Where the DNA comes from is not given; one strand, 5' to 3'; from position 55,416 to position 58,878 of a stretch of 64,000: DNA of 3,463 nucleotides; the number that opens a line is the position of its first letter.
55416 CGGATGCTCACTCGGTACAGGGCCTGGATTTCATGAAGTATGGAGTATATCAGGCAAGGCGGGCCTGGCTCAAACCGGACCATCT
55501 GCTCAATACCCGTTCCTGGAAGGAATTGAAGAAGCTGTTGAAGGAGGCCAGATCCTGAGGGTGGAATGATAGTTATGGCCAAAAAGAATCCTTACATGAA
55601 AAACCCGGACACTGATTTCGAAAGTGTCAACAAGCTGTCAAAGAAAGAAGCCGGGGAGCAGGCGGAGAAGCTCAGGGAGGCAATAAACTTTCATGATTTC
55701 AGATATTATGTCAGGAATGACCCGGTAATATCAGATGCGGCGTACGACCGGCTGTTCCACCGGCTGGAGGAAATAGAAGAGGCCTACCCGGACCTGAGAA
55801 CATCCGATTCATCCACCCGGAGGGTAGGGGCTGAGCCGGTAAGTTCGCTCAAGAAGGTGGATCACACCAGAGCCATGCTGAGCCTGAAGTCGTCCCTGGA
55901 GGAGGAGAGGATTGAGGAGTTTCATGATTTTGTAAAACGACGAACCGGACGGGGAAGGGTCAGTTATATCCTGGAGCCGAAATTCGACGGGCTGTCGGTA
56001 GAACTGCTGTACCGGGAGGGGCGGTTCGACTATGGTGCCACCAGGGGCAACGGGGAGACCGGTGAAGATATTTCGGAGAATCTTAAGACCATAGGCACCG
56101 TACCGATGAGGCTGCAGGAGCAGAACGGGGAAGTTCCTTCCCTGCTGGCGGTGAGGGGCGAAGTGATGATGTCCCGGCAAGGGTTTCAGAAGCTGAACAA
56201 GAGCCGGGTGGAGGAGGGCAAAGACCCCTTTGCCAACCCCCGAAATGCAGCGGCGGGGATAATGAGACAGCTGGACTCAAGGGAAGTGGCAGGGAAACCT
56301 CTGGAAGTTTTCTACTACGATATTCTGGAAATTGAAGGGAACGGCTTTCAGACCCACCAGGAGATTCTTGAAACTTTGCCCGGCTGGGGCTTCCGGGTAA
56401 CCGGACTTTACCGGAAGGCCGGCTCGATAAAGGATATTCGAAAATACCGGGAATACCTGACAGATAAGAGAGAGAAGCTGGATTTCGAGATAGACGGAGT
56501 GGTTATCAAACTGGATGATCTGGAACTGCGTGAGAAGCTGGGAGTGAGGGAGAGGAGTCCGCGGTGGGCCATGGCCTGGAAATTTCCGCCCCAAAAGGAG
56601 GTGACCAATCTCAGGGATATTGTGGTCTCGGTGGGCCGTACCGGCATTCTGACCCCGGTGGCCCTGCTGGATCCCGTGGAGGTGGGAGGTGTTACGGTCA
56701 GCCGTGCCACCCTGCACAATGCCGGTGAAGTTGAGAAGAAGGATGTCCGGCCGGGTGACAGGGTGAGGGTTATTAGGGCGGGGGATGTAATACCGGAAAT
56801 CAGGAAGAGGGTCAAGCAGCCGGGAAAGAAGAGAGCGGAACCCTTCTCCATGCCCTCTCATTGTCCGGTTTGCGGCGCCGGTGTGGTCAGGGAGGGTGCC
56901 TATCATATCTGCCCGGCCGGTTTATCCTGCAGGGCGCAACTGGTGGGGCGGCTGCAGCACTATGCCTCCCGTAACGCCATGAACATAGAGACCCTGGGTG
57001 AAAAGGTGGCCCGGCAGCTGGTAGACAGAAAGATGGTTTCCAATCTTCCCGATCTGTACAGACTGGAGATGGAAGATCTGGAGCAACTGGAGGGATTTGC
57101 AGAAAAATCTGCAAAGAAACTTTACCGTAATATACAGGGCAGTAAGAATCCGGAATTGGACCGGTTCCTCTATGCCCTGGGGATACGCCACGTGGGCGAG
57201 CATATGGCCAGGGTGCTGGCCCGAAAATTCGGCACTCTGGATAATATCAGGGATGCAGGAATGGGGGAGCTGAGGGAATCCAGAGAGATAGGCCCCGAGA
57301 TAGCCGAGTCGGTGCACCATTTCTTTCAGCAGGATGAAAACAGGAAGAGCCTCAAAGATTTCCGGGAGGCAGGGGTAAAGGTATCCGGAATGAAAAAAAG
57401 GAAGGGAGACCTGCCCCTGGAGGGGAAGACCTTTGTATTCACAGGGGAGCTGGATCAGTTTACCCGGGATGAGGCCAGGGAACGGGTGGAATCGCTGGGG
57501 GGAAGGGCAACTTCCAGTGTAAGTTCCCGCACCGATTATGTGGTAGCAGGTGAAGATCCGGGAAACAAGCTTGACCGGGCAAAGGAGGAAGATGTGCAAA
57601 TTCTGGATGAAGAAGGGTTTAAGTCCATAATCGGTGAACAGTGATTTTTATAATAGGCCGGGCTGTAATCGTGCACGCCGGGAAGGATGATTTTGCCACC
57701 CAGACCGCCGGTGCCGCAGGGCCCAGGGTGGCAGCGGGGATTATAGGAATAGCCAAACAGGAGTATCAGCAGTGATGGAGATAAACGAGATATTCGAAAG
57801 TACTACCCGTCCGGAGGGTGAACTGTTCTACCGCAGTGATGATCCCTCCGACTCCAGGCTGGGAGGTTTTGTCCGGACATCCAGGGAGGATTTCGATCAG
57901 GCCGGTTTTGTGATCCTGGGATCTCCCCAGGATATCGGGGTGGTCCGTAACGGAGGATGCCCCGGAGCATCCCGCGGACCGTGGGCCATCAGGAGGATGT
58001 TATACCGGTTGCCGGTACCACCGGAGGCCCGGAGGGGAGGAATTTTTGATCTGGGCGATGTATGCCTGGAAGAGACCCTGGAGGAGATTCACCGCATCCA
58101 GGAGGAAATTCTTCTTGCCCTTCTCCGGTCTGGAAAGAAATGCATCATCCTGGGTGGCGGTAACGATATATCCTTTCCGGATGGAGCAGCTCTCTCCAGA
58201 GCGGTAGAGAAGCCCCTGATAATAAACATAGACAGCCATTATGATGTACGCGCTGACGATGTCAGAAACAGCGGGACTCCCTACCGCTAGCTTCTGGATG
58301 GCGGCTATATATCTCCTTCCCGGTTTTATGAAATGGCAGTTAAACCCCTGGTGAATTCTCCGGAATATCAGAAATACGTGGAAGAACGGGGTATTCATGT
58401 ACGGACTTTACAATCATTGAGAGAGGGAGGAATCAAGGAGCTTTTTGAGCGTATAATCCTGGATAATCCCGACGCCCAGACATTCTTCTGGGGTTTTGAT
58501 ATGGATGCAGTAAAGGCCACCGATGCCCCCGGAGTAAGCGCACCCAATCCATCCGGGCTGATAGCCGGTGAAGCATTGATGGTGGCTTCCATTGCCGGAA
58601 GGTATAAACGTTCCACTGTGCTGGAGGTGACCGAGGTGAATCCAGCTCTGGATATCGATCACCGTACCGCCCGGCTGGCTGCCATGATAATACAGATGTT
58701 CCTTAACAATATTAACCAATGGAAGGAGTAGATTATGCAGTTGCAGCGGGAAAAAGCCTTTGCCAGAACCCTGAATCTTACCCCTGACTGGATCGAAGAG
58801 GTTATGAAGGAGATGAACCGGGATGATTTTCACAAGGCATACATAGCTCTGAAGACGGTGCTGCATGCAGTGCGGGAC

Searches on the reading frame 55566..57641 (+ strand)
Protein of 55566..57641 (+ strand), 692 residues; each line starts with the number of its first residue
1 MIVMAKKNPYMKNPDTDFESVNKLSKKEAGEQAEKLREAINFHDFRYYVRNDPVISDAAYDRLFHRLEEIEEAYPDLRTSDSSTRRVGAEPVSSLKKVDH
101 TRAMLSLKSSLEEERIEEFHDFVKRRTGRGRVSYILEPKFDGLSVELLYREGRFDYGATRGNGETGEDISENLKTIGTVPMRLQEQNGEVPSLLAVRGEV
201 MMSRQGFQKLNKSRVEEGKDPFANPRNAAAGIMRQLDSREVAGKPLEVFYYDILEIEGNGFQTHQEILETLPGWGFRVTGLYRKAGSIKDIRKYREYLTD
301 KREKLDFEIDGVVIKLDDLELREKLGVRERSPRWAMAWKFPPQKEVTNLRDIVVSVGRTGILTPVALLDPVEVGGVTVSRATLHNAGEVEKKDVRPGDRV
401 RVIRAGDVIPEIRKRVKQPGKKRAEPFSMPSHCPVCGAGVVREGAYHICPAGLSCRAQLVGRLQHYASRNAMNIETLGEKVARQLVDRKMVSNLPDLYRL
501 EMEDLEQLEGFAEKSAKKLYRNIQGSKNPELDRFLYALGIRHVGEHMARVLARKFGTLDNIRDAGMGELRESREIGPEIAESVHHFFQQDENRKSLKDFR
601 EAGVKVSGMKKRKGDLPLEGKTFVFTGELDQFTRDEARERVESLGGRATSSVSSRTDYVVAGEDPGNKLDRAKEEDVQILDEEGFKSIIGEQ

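Call 60: find_homologous_proteins(query=window:55566-57641:+, max_evalue=1e-50)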
Query window:55566-57641:+ (692 aa): 8000 proteins with E <= 1e-50 among 8000 candidates; the best 120 are listed.
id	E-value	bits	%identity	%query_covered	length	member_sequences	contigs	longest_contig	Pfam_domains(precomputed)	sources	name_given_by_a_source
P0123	0.0e+0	1548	100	100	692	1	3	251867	PF12826.14,PF03120.23,PF14520.13,PF01653.24,PF00533.34,PF22745.3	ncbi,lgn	-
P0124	0.0e+0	1155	74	99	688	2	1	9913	PF12826.14,PF03120.23,PF14520.13,PF01653.24,PF00533.34,PF03119.22,PF22745.3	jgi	-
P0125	0.0e+0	1118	72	99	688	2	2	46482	PF12826.14,PF03120.23,PF14520.13,PF01653.24,PF00533.34,PF22745.3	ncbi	ncbi:MAG: NAD-dependent DNA ligase LigA [Candidatus Krumholzibacteriales bacterium]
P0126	0.0e+0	1117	73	99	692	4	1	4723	PF12826.14,PF03120.23,PF14520.13,PF01653.24,PF00533.34,PF22745.3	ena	-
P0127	0.0e+0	1029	66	99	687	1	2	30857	PF12826.14,PF03120.23,PF14520.13,PF01653.24,PF00533.34,PF03119.22,PF22745.3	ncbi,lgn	-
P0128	0.0e+0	1016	65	99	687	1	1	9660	PF12826.14,PF03120.23,PF14520.13,PF01653.24,PF00533.34,PF03119.22,PF22745.3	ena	-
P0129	0.0e+0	1014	65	99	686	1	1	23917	PF12826.14,PF03120.23,PF14520.13,PF01653.24,PF00533.34,PF03119.22,PF22745.3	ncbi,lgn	-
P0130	6.1e-297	1005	64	99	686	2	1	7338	PF12826.14,PF03120.23,PF14520.13,PF01653.24,PF00533.34,PF03119.22,PF22745.3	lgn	-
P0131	4.6e-294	995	64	99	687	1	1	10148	PF12826.14,PF03120.23,PF14520.13,PF01653.24,PF00533.34,PF03119.22,PF22745.3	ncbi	-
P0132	2.6e-293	993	63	99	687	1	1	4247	PF12826.14,PF03120.23,PF14520.13,PF01653.24,PF00533.34,PF03119.22,PF22745.3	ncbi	-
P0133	3.0e-293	993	63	99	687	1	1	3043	PF12826.14,PF03120.23,PF14520.13,PF01653.24,PF00533.34,PF03119.22,PF22745.3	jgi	-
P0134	3.9e-293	992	64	99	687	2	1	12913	PF12826.14,PF03120.23,PF14520.13,PF01653.24,PF00533.34,PF03119.22,PF22745.3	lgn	-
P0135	3.2e-292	989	63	99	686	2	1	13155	PF12826.14,PF03120.23,PF14520.13,PF01653.24,PF00533.34,PF03119.22,PF22745.3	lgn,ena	-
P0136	6.3e-292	988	64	99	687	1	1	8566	PF12826.14,PF03120.23,PF14520.13,PF01653.24,PF00533.34,PF03119.22,PF22745.3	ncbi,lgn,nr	ncbi:MAG: NAD-dependent DNA ligase LigA [Calditrichaeota bacterium]|nr:NAD-dependent DNA ligase LigA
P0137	6.9e-291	985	63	99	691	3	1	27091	PF12826.14,PF03120.23,PF14520.13,PF01653.24,PF00533.34,PF03119.22,PF22745.3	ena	-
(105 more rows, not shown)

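Call 61: find_encoding_contigs(protein=P0125, flank=10000, max_places=3)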
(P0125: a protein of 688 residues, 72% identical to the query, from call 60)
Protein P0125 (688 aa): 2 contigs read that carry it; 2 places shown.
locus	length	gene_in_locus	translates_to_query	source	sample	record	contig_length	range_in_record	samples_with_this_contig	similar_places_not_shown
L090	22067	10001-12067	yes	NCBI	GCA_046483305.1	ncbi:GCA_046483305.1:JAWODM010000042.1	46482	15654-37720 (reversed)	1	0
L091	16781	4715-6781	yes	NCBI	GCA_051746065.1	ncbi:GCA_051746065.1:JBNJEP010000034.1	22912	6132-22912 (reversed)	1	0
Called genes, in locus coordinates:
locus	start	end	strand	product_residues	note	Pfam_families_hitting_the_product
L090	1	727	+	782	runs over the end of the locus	PF26550:Tricorn_2nd (faint), PF00930:DPPIV_N, PF26549:Tricorn_N, PF00561:Abhydrolase_1 (faint), PF12697:Abhydrolase_6 (weak), PF20434:BD-FAE (faint), PF00326:Peptidase_S9, PF01738:DLH, +1 more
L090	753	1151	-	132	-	PF02566:OsmC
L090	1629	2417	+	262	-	PF01149:Fapy_DNA_glyco, PF06831:H2TH, PF06827:zf-FPG_IleRS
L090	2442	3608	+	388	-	PF18845:baeRF_family3, PF18848:baeRF_family6, PF18849:baeRF_family7, PF18855:baeRF_family11, PF18851:baeRF_family8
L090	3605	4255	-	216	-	PF00156:Pribosyltran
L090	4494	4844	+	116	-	PF09656:PGPGW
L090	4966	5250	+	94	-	PF04248:NTP_transf_9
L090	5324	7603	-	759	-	PF13188:PAS_8 (faint), PF00989:PAS, PF08448:PAS_4, PF13426:PAS_9, PF13596:PAS_10 (faint), PF08447:PAS_3, PF00512:HisKA, PF02518:HATPase_c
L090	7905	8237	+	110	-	-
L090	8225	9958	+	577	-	PF14716:HHH_8, PF00633:HHH (faint), PF14520:HHH_5, PF14792:DNA_pol_B_palm (weak), PF14791:DNA_pol_B_thumb, PF02811:PHP (weak)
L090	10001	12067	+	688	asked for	PF14520:HHH_5 (faint), PF22745:Nlig-Ia, PF01653:DNA_ligase_aden, PF03120:OB_DNA_ligase, PF12826:HHH_2, PF00533:BRCT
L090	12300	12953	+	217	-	PF03729:DUF308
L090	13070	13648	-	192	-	PF02482:Ribosomal_S30AE, PF00313:CSD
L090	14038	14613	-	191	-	-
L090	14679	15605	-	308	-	PF00294:PfkB, PF08543:Phos_pyr_kin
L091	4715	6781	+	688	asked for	PF14520:HHH_5 (faint), PF22745:Nlig-Ia, PF01653:DNA_ligase_aden, PF03120:OB_DNA_ligase, PF12826:HHH_2, PF00533:BRCT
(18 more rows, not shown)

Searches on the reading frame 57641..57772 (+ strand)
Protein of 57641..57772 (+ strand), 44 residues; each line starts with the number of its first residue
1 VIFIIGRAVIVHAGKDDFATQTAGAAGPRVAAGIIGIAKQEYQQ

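Call 31: search_protein_families(library=pfam, max_evalue=0.01, proteins=[window:57641-57772:+])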
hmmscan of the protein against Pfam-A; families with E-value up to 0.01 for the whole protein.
window:57641-57772:+ (44 aa): 1 family
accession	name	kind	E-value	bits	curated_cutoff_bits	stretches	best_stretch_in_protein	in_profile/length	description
PF00080.25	Sod_Cu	-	1.5e-08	35.6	28.9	1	4-35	100-133/133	Copper/zinc superoxide dismutase (SODC)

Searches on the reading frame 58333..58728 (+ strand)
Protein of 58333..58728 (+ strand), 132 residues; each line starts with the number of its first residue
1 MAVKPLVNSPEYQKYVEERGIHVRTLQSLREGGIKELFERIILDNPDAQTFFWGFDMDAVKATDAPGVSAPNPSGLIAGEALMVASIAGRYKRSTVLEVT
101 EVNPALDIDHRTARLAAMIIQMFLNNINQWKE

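Call 57: search_protein_families(library=pfam, max_evalue=0.1, proteins=[window:58333-58728:+])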
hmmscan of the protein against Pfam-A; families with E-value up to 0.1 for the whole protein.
window:58333-58728:+ (132 aa): 2 families
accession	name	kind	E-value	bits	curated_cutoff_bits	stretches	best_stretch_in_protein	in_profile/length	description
PF00491.26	Arginase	-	7.2e-19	68.7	22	1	11-122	164-276/280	Arginase family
PF24334.1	DUF7502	-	0.037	13.8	27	1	63-116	65-118/281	Family of unknown function (DUF7502)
